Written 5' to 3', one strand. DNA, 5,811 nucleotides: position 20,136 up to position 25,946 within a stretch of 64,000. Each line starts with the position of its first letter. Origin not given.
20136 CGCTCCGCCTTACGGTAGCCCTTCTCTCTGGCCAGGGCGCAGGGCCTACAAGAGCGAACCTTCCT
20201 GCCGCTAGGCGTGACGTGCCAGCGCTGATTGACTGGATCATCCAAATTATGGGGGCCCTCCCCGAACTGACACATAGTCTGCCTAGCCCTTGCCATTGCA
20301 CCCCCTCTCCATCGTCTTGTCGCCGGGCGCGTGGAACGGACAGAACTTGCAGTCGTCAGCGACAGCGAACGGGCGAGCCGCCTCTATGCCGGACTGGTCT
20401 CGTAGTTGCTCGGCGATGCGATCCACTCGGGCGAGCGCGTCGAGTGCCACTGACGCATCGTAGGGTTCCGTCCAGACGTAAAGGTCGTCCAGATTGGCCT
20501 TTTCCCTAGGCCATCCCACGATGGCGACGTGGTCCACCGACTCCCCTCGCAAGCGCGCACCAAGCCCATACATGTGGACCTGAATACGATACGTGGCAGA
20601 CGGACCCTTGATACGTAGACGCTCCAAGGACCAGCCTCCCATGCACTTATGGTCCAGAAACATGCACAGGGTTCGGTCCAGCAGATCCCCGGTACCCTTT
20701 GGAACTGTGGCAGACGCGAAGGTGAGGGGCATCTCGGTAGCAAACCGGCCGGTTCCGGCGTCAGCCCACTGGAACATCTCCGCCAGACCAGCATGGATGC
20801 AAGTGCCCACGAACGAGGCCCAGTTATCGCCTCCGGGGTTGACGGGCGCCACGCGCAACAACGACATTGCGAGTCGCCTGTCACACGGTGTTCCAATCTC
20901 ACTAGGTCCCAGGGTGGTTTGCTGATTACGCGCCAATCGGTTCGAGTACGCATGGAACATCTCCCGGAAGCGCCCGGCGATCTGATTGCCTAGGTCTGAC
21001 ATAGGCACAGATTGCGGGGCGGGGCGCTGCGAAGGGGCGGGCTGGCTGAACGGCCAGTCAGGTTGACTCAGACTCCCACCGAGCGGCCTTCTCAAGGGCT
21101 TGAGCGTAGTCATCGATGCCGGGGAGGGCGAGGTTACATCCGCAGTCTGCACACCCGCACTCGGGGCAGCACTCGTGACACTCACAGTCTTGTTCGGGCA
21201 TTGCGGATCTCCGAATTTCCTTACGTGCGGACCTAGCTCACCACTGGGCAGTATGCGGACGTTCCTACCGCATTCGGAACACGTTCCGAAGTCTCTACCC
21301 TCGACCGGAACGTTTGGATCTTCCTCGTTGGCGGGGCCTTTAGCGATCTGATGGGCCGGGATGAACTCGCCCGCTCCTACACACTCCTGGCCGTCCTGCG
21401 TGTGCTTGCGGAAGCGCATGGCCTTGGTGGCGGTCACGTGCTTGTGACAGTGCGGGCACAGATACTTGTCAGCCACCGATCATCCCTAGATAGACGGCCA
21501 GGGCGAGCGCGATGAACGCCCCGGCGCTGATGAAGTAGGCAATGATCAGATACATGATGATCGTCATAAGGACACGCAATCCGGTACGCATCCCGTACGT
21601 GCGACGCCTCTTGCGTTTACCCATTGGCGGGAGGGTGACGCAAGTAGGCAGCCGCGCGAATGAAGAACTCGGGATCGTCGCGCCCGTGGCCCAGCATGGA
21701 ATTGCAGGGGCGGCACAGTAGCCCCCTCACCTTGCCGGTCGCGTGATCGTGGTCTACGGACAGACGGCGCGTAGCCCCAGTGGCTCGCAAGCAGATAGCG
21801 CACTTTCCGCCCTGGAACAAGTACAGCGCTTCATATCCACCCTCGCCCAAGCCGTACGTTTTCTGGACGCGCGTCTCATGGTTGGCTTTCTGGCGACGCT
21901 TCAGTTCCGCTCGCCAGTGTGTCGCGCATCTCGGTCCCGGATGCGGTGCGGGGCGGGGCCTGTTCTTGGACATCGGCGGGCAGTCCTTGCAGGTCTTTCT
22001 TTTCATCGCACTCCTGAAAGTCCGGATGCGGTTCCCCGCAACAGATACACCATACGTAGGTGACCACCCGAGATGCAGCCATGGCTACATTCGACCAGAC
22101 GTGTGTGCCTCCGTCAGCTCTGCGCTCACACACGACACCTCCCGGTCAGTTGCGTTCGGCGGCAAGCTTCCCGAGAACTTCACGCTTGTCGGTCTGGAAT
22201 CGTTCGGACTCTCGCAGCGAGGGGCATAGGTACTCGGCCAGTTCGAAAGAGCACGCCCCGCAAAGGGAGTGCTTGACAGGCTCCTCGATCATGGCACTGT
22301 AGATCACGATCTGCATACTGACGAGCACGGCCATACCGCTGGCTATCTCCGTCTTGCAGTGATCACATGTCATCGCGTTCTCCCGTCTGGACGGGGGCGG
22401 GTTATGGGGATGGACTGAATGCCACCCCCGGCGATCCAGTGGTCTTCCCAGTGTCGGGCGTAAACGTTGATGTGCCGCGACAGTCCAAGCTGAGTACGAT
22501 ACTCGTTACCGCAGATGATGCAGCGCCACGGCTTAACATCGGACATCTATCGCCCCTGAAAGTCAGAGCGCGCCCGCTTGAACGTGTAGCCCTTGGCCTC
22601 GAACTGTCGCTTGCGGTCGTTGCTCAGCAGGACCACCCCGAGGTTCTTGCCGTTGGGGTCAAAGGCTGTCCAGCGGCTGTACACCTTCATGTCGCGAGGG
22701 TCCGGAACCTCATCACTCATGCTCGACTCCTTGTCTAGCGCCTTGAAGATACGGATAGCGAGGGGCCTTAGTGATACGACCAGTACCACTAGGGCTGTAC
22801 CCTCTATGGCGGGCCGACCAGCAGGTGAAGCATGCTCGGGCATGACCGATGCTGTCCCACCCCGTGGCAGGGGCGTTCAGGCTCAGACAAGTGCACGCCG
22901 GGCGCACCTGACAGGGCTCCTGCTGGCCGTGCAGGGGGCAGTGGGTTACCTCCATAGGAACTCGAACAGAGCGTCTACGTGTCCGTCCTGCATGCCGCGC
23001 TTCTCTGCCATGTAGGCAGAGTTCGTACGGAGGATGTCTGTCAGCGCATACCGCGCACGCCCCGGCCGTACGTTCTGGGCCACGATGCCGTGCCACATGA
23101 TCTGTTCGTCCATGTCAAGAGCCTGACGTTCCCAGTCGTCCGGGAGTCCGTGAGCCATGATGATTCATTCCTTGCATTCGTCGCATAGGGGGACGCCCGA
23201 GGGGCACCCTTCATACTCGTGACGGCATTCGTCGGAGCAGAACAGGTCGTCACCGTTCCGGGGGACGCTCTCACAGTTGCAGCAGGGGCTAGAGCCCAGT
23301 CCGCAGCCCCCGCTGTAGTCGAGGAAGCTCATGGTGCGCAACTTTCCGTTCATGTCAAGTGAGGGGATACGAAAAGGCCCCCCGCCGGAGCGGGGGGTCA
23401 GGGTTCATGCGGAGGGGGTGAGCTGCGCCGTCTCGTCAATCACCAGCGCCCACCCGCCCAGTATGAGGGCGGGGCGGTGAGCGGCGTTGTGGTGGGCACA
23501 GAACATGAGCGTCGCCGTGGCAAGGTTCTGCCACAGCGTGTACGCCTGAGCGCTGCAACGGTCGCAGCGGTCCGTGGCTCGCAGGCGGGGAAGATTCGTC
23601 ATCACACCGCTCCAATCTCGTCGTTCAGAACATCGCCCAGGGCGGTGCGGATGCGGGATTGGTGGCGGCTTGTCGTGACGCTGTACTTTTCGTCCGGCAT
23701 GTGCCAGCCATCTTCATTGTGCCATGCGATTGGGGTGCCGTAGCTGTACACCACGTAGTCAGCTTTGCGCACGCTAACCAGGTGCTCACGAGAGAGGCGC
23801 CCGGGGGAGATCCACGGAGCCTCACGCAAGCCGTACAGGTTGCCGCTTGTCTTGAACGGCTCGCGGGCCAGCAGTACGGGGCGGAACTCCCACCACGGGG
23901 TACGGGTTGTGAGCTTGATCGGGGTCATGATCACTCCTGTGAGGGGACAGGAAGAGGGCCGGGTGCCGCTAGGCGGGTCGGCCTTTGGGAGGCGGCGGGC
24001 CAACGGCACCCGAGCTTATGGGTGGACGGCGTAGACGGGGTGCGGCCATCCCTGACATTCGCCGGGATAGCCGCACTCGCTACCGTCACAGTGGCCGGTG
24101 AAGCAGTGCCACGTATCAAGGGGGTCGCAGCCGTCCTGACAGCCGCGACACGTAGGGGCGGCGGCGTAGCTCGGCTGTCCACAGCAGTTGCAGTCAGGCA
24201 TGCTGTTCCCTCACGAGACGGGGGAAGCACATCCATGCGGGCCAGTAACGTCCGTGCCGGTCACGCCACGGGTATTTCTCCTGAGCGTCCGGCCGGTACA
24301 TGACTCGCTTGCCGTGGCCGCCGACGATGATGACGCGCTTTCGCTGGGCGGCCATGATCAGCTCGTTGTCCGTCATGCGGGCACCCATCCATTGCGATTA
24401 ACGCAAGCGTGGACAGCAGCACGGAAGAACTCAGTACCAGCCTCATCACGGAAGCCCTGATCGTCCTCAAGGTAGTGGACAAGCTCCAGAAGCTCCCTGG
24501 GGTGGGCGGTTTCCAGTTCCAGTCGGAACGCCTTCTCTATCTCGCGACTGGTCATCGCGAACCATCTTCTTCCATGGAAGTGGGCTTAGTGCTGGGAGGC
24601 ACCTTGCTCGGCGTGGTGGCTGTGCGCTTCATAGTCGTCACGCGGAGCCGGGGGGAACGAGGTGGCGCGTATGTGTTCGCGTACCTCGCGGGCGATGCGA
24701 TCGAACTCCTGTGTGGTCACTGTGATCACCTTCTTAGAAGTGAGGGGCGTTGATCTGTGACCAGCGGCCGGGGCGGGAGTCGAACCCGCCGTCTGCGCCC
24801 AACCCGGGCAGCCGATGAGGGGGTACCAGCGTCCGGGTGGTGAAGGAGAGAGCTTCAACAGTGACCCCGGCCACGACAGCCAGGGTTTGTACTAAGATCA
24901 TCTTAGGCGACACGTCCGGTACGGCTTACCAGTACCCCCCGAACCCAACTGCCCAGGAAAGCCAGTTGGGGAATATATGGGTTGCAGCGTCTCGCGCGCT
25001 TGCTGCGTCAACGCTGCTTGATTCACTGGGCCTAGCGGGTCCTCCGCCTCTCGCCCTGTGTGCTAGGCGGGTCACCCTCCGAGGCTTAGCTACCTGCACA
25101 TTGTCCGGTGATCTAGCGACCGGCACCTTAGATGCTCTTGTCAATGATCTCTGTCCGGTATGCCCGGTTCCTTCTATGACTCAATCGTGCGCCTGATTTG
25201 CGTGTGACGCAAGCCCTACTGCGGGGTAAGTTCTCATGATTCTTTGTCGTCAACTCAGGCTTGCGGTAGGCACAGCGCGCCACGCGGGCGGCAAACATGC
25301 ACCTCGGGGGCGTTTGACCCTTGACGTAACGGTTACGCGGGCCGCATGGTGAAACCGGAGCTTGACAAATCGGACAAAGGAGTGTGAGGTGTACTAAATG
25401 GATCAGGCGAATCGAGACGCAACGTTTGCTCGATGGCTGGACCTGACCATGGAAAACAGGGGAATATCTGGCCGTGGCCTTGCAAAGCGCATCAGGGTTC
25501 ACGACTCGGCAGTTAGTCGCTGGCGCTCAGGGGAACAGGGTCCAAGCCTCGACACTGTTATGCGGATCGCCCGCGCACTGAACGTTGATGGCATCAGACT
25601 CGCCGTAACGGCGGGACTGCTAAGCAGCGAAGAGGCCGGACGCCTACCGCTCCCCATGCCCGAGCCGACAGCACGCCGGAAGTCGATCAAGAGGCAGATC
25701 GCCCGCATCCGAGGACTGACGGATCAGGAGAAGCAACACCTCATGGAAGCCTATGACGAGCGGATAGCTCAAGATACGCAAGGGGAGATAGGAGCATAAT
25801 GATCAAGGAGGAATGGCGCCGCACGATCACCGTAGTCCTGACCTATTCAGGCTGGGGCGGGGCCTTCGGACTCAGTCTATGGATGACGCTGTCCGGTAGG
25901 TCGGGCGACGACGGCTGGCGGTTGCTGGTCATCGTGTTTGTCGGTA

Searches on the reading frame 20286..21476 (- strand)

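Call 90: search_protein_families(library=phrogs, proteins=[window:20286-21476:-], max_evalue=0.00001)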
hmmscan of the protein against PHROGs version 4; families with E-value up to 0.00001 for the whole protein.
window:20286-21476:- (397 aa): 3 families
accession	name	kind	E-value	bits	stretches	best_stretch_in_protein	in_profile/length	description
phrog_1674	-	DNA, RNA and nucleotide metabolism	8.3e-53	180.3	1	163-395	27-273/276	exonuclease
phrog_29210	-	unknown function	1.4e-20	75.1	1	262-396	3-141/151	-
phrog_1990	-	DNA, RNA and nucleotide metabolism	3.7e-08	34.1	0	273-382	131-232/290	Cas4-domain exonuclease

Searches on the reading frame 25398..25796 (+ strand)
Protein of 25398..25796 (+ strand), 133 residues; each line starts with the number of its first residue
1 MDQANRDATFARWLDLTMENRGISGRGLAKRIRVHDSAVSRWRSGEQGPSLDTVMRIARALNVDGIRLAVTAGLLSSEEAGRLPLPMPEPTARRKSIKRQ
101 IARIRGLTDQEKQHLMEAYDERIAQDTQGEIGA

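Call 93: search_protein_families(library=pfam, proteins=[window:25398-25796:+], max_evalue=0.01)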
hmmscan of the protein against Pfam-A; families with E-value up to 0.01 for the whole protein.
window:25398-25796:+ (133 aa): 4 families
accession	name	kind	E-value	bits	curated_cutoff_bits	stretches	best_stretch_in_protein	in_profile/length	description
PF01381.28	HTH_3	-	1.8e-10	41.2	23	1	19-64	6-51/55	Helix-turn-helix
PF13560.12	HTH_31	-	1.1e-08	35.7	27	1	14-66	6-59/64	Helix-turn-helix domain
PF13443.12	HTH_26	-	1.2e-06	29.1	22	1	17-64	5-53/63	Cro/C1-type HTH DNA-binding domain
PF13384.12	HTH_23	-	0.0099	16.1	24.6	0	12-45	9-40/50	Homeodomain-like domain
